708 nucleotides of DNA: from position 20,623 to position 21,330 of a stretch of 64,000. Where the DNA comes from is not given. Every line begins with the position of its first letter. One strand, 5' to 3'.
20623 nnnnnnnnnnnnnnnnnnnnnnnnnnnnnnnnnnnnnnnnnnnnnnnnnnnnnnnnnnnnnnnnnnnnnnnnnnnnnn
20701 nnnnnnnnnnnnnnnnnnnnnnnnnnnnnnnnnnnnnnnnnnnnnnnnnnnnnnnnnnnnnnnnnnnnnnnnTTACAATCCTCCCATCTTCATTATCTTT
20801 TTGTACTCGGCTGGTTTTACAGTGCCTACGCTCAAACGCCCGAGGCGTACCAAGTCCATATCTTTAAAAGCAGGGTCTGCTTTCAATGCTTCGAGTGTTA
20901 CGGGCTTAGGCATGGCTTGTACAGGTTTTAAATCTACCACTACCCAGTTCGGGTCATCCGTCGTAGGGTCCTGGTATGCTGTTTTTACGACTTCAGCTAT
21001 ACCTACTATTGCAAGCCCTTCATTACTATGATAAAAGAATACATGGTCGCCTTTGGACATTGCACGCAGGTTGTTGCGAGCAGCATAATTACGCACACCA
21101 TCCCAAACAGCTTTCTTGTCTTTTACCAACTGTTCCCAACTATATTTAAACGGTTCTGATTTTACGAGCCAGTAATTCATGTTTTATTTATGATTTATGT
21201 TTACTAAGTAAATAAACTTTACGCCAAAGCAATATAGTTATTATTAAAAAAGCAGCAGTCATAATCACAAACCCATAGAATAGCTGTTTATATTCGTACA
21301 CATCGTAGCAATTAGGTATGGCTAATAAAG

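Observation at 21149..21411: About 31-bp duplication of the EVE gene 5' end brackets a small membrane-protein ORF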

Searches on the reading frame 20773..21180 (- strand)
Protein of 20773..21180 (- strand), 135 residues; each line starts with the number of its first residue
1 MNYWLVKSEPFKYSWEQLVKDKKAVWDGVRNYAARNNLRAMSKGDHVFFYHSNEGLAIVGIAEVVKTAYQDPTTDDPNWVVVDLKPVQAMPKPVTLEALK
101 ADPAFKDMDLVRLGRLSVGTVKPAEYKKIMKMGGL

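Call 5: search_protein_families(library=pfam, proteins=[window:20773-21180:-], max_evalue=0.1)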
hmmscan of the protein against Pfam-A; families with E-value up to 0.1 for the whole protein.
window:20773-21180:- (135 aa): 1 family
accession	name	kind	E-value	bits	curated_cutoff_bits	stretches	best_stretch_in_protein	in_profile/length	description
PF01878.24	EVE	-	5.4e-50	169.6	23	1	2-132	1-145/145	EVE domain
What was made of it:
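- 20773..21180 (-): Intact EVE-domain gene (135 aa). Pfam PF01878 E=5e-50 (call 5).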

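Call 6: find_encoding_contigs(protein=window:20773-21180:-, flank=5000, max_places=10)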
Protein window:20773-21180:- (135 aa): no gene with exactly this product is on record in the collection.

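Call 7: find_related_loci(query=window:20776-21180:-, collection=genome_contigs, flank=4000)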
Query window:20776-21180:- (135 aa) in genome_contigs; peptide patterns used: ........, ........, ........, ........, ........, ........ (x = any residue, [..] = any of these).
600 stretches matched a pattern (row limit reached: there are more); 594 encode a relative of the query (tblastn E <= 1e-3); the best 80 are kept; 80 distinct loci.
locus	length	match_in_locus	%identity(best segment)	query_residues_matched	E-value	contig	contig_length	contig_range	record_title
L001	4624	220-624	86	1-135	8e-77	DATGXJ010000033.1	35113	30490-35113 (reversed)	MAG TPA_asm: Flavipsychrobacter sp. isolate SMAG_U10606 k141_403306, whole genome shotgun sequence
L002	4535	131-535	85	1-135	9e-76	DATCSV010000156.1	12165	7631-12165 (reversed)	MAG TPA_asm: Flavipsychrobacter sp. isolate SMAG_U7314 k141_3015, whole genome shotgun sequence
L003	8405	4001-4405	82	1-135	5e-75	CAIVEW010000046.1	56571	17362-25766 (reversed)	MAG: uncultured Bacteroidetes bacterium isolate AM2_bin-0368 genome assembly, contig: bin-0368:046/113, whole genome sho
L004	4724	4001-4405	83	1-135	3e-73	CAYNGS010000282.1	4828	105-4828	MAG TPA_asm: uncultured Flavipsychrobacter sp. isolate binchicken_co54_522 genome assembly, contig: NODE_33903_length_48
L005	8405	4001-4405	77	1-135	5e-70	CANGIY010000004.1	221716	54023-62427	MAG: Chitinophagaceae bacterium isolate Jr-7aug17-256 genome assembly, contig: Jr-7aug17-C47, whole genome shotgun seque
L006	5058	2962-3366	78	1-135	1e-69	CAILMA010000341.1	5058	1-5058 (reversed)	MAG: uncultured Bacteroidetes bacterium isolate Umea2_bin-1132 genome assembly, contig: bin-1132:341/802, whole genome s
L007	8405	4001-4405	77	1-135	3e-69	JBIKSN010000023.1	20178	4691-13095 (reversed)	MAG: Flavipsychrobacter sp. isolate ME2015-06-29_3300044732_group6_bin260 Rohwer_bin477_scaffold_2330_c1, whole genome s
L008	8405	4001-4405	77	1-135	3e-69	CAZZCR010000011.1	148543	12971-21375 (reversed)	MAG TPA_asm: uncultured Flavipsychrobacter sp. isolate SRP302895_co1_191 genome assembly, contig: NODE_225_length_148543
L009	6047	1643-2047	76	1-135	8e-69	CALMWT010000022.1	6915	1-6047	MAG TPA_asm: uncultured Taibaiella sp. isolate SRR1763383_bin.29_CONCOCT_v1.1_MAG genome assembly, contig: ERZ747224.322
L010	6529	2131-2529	74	1-133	5e-68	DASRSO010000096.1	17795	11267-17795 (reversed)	MAG TPA_asm: Cyclobacteriaceae bacterium isolate SMAG_U5996 k141_563891, whole genome shotgun sequence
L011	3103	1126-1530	73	1-135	6e-67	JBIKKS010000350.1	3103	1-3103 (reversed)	MAG: Flavipsychrobacter sp. isolate ME2014-08-05_3300044627_group5_bin143 Rohwer_bin475_scaffold_59145_c1, whole genome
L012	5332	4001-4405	73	1-135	3e-66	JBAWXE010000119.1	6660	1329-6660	MAG: Bacteroidota bacterium isolate ELA055 MAG055_119, whole genome shotgun sequence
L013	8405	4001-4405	74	1-135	4e-66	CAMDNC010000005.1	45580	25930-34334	MAG: Flavipsychrobacter stenotrophus isolate MiH-22jul19-113 genome assembly, contig: MiH-22jul19-C1259, whole genome sh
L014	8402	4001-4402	75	1-134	9e-66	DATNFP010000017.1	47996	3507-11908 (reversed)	MAG TPA_asm: Flavipsychrobacter sp. isolate SMAG_U11298 k141_1567131, whole genome shotgun sequence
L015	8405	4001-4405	70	1-135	1e-63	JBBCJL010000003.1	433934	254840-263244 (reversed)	MAG: Edaphocola sp. isolate MAG_CPA_31 P10A_000000060161, whole genome shotgun sequence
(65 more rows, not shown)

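Call 36: find_homologous_proteins(query=window:20776-21180:-, max_evalue=1e-60)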
Query window:20776-21180:- (135 aa): 941 proteins with E <= 1e-60 among 8000 candidates; the best 120 are listed.
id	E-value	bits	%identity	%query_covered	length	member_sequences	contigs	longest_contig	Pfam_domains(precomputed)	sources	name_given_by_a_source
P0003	2.8e-83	294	97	100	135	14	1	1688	PF01878.25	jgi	jgi:predicted RNA-binding protein with PUA-like domain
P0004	5.1e-81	287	94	100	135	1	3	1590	PF01878.25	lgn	-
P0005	1.8e-80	285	94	100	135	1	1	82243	PF01878.25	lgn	-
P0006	2.4e-80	285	93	100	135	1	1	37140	PF01878.25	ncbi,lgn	-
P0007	7.1e-80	283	93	100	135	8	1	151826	PF01878.25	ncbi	-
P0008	3.4e-79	281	93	100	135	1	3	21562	PF01878.25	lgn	-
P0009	6.0e-78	277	91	100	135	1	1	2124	PF01878.25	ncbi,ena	-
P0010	1.6e-77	276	90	100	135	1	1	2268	PF01878.25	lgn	-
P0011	1.2e-76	273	89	100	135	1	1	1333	PF01878.25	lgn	-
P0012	2.2e-76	272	88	100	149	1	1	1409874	PF01878.25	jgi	-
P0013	2.4e-76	272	88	100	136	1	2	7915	PF01878.25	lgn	-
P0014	2.8e-76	272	89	100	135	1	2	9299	PF01878.25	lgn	-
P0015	2.9e-76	272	88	100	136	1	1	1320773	PF01878.25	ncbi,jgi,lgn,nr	ncbi:MAG: EVE domain-containing protein [Bacteroidetes bacterium]|jgi:predicted RNA-binding protein 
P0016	9.1e-76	270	87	100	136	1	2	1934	PF01878.25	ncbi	-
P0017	1.4e-75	269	88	99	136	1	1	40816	PF01878.25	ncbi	-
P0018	2.6e-75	269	87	100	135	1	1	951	PF01878.25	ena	-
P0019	4.3e-75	268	87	100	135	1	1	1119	PF01878.25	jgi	jgi:predicted RNA-binding protein with PUA-like domain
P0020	7.8e-75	267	87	100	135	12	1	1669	PF01878.25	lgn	-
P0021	9.5e-75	267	87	100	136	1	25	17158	PF01878.25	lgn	-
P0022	2.8e-74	265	86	100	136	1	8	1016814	PF01878.25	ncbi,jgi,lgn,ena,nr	ncbi:MAG: ubiquinol-cytochrome C reductase [Bacteroidetes bacterium 43-93]|nr:EVE domain-containing 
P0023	3.6e-74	265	86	100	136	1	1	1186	PF01878.25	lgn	-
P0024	4.5e-74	265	86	100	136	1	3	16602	PF01878.25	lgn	-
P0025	5.0e-74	264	86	100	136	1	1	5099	PF01878.25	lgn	-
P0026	6.1e-74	264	86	100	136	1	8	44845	PF01878.25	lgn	-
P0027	6.9e-74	264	87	100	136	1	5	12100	PF01878.25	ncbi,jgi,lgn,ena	-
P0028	9.1e-74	264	86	100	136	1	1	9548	PF01878.25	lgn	-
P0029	1.5e-73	263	86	100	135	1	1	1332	PF01878.25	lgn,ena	-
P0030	1.5e-73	263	85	100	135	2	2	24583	PF01878.25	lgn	-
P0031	1.7e-73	263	87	100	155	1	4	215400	PF01878.25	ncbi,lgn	-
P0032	1.7e-73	263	87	100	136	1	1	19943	PF01878.25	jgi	-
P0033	1.8e-73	263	87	100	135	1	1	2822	PF01878.25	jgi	jgi:predicted RNA-binding protein with PUA-like domain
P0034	1.9e-73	263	87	100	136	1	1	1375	PF01878.25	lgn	-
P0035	2.0e-73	262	87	100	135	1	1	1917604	PF01878.25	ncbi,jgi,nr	ncbi:ubiquinol-cytochrome C reductase [Chitinophagaceae bacterium IBVUCB1]|jgi:predicted RNA-binding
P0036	2.2e-73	262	86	100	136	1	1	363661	PF01878.25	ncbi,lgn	-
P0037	3.0e-73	262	85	100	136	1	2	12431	PF01878.25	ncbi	-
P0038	3.2e-73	262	86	100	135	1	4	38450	PF01878.25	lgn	-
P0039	3.2e-73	262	87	100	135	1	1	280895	PF01878.25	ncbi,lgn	ncbi:MAG: EVE domain-containing protein [Flavipsychrobacter sp.]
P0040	3.2e-73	262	87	100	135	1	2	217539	PF01878.25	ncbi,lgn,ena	-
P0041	3.4e-73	262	87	100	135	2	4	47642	PF01878.25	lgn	-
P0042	4.2e-73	261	86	100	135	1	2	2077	PF01878.25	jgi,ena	-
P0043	4.2e-73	261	85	100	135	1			PF01878.25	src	-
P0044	4.8e-73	261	86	100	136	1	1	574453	PF01878.25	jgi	jgi:predicted RNA-binding protein with PUA-like domain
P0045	5.8e-73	261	86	100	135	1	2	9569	PF01878.25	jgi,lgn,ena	jgi:predicted RNA-binding protein with PUA-like domain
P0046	6.1e-73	261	85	100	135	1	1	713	PF01878.25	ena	-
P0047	6.7e-73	261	86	100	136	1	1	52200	PF01878.25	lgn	-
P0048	7.3e-73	261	86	100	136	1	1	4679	PF01878.25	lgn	-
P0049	7.3e-73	261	86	100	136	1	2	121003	PF01878.25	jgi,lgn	jgi:predicted RNA-binding protein with PUA-like domain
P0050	8.1e-73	260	86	100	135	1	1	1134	PF01878.25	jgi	-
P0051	8.1e-73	260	86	100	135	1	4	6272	PF01878.25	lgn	-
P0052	8.4e-73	260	86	100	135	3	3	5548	PF01878.25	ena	-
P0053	9.7e-73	260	87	100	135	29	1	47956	PF01878.25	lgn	-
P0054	1.0e-72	260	85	100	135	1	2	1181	PF01878.25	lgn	-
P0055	1.1e-72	260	85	100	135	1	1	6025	PF01878.25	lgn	-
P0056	1.1e-72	260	85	100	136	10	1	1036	PF01878.25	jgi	jgi:predicted RNA-binding protein with PUA-like domain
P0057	1.1e-72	260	86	100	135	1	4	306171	PF01878.25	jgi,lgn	jgi:predicted RNA-binding protein with PUA-like domain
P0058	1.2e-72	260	85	100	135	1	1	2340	PF01878.25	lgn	-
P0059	1.2e-72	260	86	100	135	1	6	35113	PF01878.25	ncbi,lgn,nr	ncbi:MAG TPA: EVE domain-containing protein [Flavipsychrobacter sp.]|nr:EVE domain-containing protei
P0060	1.2e-72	260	87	100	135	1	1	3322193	PF01878.25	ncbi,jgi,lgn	-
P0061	1.2e-72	260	85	100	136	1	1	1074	PF01878.25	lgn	-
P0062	1.3e-72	260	84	100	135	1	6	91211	PF01878.25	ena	-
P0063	1.9e-72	259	84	100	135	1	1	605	PF01878.25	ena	-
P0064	1.9e-72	259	85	100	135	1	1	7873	PF01878.25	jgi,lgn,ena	-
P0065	2.0e-72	259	87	100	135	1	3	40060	PF01878.25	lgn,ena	-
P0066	2.2e-72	259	86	100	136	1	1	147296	PF01878.25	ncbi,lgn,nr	ncbi:MAG: EVE domain-containing protein [Bacteroidetes bacterium]|nr:EVE domain-containing protein [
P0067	2.4e-72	259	84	100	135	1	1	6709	PF01878.25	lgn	-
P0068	2.8e-72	259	87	100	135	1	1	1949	PF01878.25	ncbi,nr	ncbi:MAG: EVE domain-containing protein [Taibaiella sp.]|nr:EVE domain-containing protein [Taibaiell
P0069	2.9e-72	259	86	100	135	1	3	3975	PF01878.25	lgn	-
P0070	3.0e-72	259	86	100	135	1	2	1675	PF01878.25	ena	-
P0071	3.2e-72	259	86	100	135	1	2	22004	PF01878.25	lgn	-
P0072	3.7e-72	258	84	100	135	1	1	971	PF01878.25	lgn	-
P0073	3.9e-72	258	83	100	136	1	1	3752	PF01878.25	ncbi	-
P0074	4.2e-72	258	84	100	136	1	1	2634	PF01878.25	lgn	-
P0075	4.5e-72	258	84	100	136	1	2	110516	PF01878.25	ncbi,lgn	-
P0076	4.6e-72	258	86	100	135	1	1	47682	PF01878.25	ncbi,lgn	-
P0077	5.5e-72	258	87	100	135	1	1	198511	PF01878.25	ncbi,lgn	-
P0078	5.6e-72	258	84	100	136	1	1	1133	PF01878.25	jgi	jgi:predicted RNA-binding protein with PUA-like domain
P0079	5.7e-72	258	84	100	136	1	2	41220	PF01878.25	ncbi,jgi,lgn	jgi:predicted RNA-binding protein with PUA-like domain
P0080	5.8e-72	258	86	100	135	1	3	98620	PF01878.25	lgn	-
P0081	6.8e-72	257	84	100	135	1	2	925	PF01878.25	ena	-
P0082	7.8e-72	257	83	100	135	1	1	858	PF01878.25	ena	-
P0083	9.3e-72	257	84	100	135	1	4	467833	PF01878.25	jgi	jgi:predicted RNA-binding protein with PUA-like domain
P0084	9.8e-72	257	86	100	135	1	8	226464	PF01878.25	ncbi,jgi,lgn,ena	-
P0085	1.0e-71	257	86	100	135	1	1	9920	PF01878.25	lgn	-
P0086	1.1e-71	257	84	100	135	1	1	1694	PF01878.25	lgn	-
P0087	1.2e-71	257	85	100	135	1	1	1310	PF01878.25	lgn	-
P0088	1.2e-71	257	86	100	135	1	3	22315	PF01878.25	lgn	-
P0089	1.2e-71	257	84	100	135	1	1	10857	PF01878.25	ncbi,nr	ncbi:MAG: EVE domain-containing protein [Bacteroidetes bacterium]|nr:EVE domain-containing protein [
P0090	1.3e-71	257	87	100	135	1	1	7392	PF01878.25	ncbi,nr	ncbi:MAG: EVE domain-containing protein [Taibaiella sp.]|nr:EVE domain-containing protein [Taibaiell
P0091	1.4e-71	257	83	100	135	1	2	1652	PF01878.25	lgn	-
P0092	1.4e-71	256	84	100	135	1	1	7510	PF01878.25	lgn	-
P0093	1.5e-71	256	85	100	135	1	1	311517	PF01878.25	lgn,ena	-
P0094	1.6e-71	256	85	100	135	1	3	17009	PF01878.25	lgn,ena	-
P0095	1.6e-71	256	84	100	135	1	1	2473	PF01878.25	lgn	-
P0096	1.6e-71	256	86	100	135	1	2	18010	PF01878.25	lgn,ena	-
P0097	1.7e-71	256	83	100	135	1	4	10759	PF01878.25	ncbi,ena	-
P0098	1.7e-71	256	84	100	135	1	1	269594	PF01878.25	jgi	-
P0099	2.0e-71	256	85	100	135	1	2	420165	PF01878.25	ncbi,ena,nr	ncbi:MAG: EVE domain-containing protein [Chitinophagales bacterium]|nr:EVE domain-containing protein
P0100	2.1e-71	256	84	100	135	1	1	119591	PF01878.25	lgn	-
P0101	2.4e-71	256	85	100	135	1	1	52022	PF01878.25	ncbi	-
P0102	2.6e-71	256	86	100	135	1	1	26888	PF01878.25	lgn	-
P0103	2.6e-71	256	83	100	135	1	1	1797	PF01878.25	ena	-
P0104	2.6e-71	256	85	100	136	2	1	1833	PF01878.25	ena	-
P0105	2.9e-71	255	84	100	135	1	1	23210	PF01878.25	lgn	-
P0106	3.1e-71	255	83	100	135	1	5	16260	PF01878.25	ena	-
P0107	3.2e-71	255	83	100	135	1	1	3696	PF01878.25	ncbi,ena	-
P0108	3.2e-71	255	83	100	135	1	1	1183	PF01878.25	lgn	-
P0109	3.3e-71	255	83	100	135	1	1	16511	PF01878.25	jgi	-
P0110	3.3e-71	255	83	100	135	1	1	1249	PF01878.25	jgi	jgi:predicted RNA-binding protein with PUA-like domain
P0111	3.3e-71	255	84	100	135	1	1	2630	PF01878.25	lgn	-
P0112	3.4e-71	255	82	100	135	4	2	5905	PF01878.25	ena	-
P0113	3.6e-71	255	85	100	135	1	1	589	PF01878.25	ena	-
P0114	3.7e-71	255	84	100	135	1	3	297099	PF01878.25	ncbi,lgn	-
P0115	3.7e-71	255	83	100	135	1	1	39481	PF01878.25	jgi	jgi:predicted RNA-binding protein with PUA-like domain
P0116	3.8e-71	255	81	100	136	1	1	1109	PF01878.25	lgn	-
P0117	4.0e-71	255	82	100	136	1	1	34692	PF01878.25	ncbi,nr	ncbi:MAG: EVE domain-containing protein [Flavipsychrobacter sp.]|nr:EVE domain-containing protein [F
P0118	4.2e-71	255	83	100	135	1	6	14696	PF01878.25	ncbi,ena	-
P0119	4.4e-71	255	84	100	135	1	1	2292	PF01878.25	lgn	-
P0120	4.7e-71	255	85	100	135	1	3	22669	PF01878.25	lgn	-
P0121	4.9e-71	255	83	100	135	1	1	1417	PF01878.25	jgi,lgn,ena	-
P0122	5.1e-71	255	85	100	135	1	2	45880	PF01878.25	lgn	-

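Call 37: find_encoding_contigs(protein=P0003, flank=3000, max_places=3)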
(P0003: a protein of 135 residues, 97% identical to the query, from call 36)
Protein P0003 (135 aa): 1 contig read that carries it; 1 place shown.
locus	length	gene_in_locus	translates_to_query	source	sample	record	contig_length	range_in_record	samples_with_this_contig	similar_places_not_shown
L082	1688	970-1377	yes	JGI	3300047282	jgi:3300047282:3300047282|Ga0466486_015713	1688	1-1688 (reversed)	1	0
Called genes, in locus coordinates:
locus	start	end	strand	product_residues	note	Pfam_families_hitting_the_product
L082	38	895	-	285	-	PF05359:DUF748 (faint), PF00691:OmpA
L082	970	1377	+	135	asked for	PF01878:EVE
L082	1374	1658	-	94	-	-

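Call 38: find_encoding_contigs(protein=P0005, flank=3000, max_places=3)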
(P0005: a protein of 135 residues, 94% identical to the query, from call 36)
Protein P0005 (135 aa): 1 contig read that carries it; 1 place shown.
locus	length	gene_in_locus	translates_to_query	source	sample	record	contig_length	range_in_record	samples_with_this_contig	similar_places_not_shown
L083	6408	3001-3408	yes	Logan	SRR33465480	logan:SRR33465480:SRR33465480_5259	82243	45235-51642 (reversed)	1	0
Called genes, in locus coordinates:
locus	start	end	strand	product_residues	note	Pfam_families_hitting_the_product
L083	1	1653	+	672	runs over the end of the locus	PF08206:OB_RNB, PF17876:CSD2, PF00773:RNB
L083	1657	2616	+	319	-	PF00348:polyprenyl_synt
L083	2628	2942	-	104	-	-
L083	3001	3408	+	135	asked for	PF01878:EVE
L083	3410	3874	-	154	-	-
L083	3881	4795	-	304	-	PF04116:FA_hydroxylase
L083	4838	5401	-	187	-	PF01765:RRF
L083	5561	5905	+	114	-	PF01521:Fe-S_biosyn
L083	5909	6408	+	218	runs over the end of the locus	-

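Call 39: find_encoding_contigs(protein=P0006, flank=3000, max_places=3)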
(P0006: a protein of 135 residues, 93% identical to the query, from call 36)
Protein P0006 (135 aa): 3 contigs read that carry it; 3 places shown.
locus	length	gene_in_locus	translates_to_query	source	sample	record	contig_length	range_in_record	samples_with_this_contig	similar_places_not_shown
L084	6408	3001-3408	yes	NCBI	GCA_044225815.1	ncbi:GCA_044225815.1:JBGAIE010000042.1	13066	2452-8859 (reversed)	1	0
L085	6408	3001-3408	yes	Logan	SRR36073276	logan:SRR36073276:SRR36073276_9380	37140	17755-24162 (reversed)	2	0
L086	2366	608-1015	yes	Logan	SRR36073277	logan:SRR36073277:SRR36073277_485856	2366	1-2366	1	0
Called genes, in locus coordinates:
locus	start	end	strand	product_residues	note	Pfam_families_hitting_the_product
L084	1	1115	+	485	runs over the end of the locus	PF08206:OB_RNB, PF17876:CSD2, PF00773:RNB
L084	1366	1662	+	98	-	-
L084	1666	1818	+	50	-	-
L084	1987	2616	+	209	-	PF00348:polyprenyl_synt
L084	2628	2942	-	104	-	-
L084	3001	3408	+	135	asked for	PF01878:EVE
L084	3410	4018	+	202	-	-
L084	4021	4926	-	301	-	PF04116:FA_hydroxylase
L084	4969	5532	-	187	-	PF01765:RRF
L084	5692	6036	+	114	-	PF01521:Fe-S_biosyn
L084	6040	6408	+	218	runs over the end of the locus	-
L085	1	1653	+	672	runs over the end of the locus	PF08206:OB_RNB, PF17876:CSD2, PF00773:RNB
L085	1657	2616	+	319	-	PF00348:polyprenyl_synt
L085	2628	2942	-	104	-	-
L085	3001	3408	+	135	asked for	PF01878:EVE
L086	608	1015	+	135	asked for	PF01878:EVE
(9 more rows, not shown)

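Call 40: find_encoding_contigs(protein=P0007, flank=3000, max_places=3)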
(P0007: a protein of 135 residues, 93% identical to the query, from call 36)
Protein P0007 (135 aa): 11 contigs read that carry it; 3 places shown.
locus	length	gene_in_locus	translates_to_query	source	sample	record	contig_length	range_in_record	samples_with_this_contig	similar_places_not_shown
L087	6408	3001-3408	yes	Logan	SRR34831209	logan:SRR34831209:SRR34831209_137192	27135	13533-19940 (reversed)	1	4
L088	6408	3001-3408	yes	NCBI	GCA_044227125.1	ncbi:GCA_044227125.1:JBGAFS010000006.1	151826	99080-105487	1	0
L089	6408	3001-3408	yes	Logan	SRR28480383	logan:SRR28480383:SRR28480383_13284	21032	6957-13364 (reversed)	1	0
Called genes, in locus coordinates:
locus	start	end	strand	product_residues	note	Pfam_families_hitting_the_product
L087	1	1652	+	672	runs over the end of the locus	PF08206:OB_RNB, PF17876:CSD2, PF00773:RNB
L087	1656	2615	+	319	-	PF00348:polyprenyl_synt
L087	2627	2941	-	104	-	-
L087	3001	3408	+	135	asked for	PF01878:EVE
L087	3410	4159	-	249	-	-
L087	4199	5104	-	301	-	PF04116:FA_hydroxylase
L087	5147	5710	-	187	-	PF01765:RRF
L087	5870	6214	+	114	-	PF01521:Fe-S_biosyn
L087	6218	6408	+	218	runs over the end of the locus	-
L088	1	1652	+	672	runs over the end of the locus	PF08206:OB_RNB, PF17876:CSD2, PF00773:RNB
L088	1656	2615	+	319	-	PF00348:polyprenyl_synt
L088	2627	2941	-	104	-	-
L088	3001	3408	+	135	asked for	PF01878:EVE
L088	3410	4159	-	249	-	-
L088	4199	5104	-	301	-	PF04116:FA_hydroxylase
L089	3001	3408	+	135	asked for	PF01878:EVE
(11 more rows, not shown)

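Call 43: find_encoding_contigs(protein=P0004, flank=3000, max_places=3)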
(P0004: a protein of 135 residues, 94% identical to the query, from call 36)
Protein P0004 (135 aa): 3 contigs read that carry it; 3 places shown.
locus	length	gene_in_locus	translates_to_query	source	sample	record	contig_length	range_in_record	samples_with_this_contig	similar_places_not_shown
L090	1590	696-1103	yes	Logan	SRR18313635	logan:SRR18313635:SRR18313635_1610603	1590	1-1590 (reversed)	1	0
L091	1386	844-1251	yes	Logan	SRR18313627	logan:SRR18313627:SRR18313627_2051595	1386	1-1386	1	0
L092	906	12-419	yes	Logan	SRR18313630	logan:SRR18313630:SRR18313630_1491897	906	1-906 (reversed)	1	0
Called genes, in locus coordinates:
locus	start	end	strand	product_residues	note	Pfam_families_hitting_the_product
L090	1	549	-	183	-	?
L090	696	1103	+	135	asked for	PF01878:EVE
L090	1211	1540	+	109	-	-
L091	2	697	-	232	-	?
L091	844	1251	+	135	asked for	PF01878:EVE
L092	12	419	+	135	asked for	PF01878:EVE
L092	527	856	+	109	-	-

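Call 44: find_encoding_contigs(protein=P0008, flank=3000, max_places=3)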
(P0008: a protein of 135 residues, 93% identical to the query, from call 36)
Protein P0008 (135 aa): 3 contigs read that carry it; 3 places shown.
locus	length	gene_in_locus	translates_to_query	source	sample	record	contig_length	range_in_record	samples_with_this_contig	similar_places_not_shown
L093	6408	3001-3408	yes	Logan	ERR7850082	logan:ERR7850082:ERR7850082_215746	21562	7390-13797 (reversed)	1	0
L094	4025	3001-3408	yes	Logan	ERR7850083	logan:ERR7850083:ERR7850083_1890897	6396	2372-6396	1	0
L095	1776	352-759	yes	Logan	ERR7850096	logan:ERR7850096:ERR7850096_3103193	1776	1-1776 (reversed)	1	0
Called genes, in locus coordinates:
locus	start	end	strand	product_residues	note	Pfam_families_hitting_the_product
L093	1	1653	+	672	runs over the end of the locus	PF08206:OB_RNB, PF17876:CSD2, PF00773:RNB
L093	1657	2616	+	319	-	PF00348:polyprenyl_synt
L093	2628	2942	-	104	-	-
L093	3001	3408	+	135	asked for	PF01878:EVE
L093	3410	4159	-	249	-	-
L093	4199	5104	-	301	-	PF04116:FA_hydroxylase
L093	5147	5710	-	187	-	PF01765:RRF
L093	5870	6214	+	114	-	PF01521:Fe-S_biosyn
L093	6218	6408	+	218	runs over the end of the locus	-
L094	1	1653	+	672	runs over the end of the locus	PF08206:OB_RNB, PF17876:CSD2, PF00773:RNB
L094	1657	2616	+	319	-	PF00348:polyprenyl_synt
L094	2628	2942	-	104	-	-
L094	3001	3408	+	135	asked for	PF01878:EVE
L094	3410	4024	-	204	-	?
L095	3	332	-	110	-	?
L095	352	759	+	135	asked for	PF01878:EVE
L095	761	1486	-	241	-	-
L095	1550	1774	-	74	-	?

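Call 45: find_encoding_contigs(protein=P0009, flank=3000, max_places=3)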
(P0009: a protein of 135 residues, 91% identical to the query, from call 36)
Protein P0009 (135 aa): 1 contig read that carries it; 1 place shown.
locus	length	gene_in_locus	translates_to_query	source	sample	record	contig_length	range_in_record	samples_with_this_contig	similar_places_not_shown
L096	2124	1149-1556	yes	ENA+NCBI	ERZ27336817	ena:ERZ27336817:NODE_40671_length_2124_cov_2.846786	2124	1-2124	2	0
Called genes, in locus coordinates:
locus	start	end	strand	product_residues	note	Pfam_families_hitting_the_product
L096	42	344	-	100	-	-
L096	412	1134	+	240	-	PF08241:Methyltransf_11, PF13489:Methyltransf_23, PF08242:Methyltransf_12 (weak), PF13649:Methyltransf_25, PF13847:Methyltransf_31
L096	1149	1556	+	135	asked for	PF01878:EVE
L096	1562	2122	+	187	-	?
